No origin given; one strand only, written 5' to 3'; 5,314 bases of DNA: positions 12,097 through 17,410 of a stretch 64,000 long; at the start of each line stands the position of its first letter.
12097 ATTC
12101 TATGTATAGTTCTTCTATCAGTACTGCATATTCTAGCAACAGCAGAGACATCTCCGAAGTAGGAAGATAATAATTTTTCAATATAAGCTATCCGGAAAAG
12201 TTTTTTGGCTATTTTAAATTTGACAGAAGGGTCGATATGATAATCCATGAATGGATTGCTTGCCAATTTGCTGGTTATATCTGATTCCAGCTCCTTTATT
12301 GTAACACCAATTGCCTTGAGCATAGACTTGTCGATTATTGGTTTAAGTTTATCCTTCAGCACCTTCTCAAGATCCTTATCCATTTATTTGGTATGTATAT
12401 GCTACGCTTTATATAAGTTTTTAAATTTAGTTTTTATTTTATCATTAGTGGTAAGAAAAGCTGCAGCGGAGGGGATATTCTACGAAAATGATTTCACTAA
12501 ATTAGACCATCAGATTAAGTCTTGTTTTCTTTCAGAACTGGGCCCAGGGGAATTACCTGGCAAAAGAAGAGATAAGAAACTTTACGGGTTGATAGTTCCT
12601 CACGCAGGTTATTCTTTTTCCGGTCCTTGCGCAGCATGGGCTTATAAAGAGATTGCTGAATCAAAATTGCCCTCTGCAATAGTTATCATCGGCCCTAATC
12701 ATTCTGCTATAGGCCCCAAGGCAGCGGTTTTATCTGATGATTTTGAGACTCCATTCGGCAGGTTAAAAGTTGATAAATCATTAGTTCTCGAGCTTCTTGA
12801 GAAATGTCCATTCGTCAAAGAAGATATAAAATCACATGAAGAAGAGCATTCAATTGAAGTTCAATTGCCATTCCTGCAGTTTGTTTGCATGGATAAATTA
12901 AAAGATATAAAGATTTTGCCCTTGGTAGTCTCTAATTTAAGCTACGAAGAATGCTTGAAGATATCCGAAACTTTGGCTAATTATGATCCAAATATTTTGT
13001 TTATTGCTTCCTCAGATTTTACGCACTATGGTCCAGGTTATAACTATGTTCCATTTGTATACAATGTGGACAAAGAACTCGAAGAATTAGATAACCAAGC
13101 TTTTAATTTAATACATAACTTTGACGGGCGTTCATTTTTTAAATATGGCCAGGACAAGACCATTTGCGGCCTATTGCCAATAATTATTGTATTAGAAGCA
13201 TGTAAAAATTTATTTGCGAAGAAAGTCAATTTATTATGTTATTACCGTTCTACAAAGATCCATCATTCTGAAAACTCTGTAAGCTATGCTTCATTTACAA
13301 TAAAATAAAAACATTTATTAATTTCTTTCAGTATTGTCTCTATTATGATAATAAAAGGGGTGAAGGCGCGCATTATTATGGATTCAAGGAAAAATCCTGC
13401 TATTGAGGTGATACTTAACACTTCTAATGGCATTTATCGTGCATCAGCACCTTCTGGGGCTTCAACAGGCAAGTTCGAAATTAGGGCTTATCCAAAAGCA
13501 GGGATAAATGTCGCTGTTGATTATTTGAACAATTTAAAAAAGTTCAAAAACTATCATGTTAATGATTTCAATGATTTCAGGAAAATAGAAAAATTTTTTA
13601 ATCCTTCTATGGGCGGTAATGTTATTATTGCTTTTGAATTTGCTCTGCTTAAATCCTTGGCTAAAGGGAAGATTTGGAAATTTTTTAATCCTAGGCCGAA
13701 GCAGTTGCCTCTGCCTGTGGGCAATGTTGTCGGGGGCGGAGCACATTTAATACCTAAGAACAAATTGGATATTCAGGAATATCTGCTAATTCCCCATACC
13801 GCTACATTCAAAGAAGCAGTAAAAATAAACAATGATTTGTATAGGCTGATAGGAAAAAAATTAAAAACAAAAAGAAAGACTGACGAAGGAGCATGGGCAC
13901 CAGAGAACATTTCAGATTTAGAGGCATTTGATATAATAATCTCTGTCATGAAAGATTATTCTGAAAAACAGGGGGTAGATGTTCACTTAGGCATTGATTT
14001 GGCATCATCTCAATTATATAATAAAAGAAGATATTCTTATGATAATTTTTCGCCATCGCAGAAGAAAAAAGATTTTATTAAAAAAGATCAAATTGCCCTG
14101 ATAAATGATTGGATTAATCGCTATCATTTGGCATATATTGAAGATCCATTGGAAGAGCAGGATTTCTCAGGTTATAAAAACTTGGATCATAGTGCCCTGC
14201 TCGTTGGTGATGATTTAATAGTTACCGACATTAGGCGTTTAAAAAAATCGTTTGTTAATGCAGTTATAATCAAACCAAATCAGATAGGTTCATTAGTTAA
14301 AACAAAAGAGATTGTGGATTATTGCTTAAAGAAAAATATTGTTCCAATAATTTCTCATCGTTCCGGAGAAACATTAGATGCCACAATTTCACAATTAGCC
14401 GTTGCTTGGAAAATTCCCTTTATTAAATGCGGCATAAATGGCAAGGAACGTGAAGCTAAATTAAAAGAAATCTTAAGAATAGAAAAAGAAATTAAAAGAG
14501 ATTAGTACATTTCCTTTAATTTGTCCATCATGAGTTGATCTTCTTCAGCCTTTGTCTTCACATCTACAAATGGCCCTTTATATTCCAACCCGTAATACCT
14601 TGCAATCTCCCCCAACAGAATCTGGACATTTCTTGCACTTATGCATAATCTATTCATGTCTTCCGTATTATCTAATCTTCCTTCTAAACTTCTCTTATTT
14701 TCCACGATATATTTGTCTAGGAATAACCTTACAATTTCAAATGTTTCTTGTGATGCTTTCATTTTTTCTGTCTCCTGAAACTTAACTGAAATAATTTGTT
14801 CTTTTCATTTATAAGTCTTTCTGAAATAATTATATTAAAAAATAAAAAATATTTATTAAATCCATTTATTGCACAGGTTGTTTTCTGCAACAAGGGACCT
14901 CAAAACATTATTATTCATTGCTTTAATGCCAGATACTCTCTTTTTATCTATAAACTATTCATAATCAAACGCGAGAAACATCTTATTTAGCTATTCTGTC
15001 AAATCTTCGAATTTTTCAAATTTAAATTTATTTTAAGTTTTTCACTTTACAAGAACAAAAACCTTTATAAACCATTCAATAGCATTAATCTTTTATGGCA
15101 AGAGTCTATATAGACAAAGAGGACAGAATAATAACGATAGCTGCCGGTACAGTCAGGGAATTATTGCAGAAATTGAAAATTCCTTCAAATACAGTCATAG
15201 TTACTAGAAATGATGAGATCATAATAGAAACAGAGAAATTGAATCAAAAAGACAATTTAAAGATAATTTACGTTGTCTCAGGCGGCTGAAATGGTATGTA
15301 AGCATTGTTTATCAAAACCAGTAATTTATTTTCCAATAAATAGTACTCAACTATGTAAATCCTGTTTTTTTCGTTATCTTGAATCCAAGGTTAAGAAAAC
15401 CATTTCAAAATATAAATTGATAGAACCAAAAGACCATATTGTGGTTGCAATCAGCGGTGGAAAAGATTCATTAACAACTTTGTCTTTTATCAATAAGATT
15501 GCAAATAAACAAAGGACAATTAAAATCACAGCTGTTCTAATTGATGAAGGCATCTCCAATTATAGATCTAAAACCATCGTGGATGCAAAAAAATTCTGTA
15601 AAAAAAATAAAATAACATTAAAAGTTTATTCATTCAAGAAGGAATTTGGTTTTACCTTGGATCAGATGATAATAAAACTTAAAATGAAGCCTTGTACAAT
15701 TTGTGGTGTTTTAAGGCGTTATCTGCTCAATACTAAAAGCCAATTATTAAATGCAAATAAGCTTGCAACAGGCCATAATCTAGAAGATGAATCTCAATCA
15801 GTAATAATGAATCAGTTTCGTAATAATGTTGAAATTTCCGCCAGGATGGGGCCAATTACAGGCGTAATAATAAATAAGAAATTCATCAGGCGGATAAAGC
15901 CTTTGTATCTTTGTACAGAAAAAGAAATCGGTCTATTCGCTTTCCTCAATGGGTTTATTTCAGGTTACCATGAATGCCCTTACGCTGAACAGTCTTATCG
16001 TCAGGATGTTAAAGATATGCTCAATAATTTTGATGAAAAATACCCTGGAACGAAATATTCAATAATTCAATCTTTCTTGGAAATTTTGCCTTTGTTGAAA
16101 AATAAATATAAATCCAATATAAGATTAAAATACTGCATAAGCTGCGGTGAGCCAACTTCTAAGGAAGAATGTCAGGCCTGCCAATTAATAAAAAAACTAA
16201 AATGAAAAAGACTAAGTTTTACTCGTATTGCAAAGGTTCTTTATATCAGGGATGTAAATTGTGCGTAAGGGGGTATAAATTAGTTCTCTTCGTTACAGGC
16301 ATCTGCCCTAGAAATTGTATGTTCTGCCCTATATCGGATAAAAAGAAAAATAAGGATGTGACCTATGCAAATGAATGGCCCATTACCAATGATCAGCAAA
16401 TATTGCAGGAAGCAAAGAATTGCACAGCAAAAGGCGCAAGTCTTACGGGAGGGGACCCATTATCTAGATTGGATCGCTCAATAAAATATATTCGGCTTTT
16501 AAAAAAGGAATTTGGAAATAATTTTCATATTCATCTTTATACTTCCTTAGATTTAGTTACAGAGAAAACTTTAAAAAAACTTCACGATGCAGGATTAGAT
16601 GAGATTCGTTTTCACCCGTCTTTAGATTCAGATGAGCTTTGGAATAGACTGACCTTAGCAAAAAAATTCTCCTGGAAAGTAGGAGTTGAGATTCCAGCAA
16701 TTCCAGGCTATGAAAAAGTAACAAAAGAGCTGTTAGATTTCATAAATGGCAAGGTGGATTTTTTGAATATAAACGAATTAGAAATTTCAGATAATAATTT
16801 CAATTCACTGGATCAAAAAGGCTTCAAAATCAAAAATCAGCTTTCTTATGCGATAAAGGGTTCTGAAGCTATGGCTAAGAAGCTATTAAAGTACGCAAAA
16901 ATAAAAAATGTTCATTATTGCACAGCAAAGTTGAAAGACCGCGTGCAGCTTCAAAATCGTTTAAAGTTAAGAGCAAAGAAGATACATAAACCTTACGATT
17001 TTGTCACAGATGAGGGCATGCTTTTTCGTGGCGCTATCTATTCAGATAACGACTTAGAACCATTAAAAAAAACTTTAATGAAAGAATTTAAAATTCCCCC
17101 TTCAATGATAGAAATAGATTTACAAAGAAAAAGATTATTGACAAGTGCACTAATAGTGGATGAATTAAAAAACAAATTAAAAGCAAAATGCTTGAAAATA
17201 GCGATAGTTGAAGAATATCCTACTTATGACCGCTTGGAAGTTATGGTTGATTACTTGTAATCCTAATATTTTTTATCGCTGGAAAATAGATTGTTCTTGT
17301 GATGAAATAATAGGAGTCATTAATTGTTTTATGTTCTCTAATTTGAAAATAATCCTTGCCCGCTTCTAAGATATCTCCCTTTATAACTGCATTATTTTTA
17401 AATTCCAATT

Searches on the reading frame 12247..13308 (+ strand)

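Call 52: search_protein_families(library=pfam, proteins=[window:12247-13308:+], max_evalue=0.01)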
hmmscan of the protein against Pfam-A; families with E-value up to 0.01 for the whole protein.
window:12247-13308:+ (353 aa): 1 family
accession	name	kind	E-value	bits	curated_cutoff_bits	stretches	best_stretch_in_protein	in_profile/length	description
PF01875.22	Memo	-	1.4e-63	215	27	1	73-350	3-268/269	Memo-like protein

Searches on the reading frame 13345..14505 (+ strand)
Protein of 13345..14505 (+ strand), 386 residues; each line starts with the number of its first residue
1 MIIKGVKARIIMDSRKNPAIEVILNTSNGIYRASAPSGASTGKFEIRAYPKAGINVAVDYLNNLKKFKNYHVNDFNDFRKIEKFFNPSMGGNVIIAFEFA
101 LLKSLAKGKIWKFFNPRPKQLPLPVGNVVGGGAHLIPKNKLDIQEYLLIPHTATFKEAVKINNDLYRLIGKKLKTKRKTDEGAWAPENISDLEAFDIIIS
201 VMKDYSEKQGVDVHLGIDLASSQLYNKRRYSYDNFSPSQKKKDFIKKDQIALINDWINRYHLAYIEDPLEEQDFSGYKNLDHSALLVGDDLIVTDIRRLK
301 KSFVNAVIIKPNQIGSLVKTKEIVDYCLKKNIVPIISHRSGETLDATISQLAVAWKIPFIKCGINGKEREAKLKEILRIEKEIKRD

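Call 52: search_protein_families(library=pfam, proteins=[window:13345-14505:+], max_evalue=0.01)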
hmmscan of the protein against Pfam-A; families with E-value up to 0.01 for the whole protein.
window:13345-14505:+ (386 aa): 2 families
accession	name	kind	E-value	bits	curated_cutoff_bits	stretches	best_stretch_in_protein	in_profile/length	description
PF00113.28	Enolase_C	-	7.6e-52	176.9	21.5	1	120-384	3-282/296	Enolase, C-terminal TIM barrel domain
PF03952.21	Enolase_N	-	1.9e-11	44.7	35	1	3-108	1-122/131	Enolase, N-terminal domain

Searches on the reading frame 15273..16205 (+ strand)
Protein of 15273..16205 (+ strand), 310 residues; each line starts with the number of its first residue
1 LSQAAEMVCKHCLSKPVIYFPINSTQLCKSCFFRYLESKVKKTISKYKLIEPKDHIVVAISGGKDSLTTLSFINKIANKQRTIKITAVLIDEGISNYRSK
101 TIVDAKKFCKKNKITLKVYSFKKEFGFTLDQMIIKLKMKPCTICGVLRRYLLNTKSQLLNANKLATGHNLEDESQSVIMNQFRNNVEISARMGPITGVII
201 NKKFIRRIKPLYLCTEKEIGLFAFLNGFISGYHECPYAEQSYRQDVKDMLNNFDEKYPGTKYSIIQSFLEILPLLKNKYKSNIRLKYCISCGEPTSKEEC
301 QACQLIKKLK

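Call 52: search_protein_families(library=pfam, proteins=[window:15273-16205:+], max_evalue=0.01)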
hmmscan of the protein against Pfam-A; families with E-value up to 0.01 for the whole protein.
window:15273-16205:+ (310 aa): 4 families
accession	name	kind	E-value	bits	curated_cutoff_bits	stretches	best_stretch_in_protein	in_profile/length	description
PF01171.26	ATP_bind_3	-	3.3e-11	43.7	27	1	55-219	1-152/182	PP-loop family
PF03054.22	tRNA_Me_trans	-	1.1e-05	25.7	20.6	1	55-173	2-131/202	tRNA methyl transferase HUP domain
PF16503.10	zn-ribbon_14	-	0.001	18.9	34.9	1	288-309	3-24/32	Zinc-ribbon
PF09564.16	RE_NgoBV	-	0.0079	16.1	25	0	154-258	111-219/238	NgoBV restriction endonuclease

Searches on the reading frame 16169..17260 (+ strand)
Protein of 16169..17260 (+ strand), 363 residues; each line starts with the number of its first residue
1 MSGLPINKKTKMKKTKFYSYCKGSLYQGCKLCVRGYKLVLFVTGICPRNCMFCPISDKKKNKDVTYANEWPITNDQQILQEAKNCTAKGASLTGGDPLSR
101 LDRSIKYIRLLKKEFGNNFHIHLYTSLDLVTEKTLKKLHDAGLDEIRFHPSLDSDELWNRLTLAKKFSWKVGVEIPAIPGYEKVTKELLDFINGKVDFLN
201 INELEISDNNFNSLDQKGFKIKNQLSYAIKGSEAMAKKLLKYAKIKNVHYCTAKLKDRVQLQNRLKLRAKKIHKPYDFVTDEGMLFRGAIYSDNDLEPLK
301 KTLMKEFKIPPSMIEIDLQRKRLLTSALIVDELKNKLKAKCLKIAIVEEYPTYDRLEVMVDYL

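Call 52: search_protein_families(library=pfam, proteins=[window:16169-17260:+], max_evalue=0.01)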
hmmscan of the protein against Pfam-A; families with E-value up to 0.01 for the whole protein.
window:16169-17260:+ (363 aa): 2 families
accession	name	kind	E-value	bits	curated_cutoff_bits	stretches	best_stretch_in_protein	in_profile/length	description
PF04055.27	Radical_SAM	-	5.8e-14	53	29.5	1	42-150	3-109/166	Radical SAM superfamily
PF13353.11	Fer4_12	-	3.9e-08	34.1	22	1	35-130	5-95/137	4Fe-4S single cluster domain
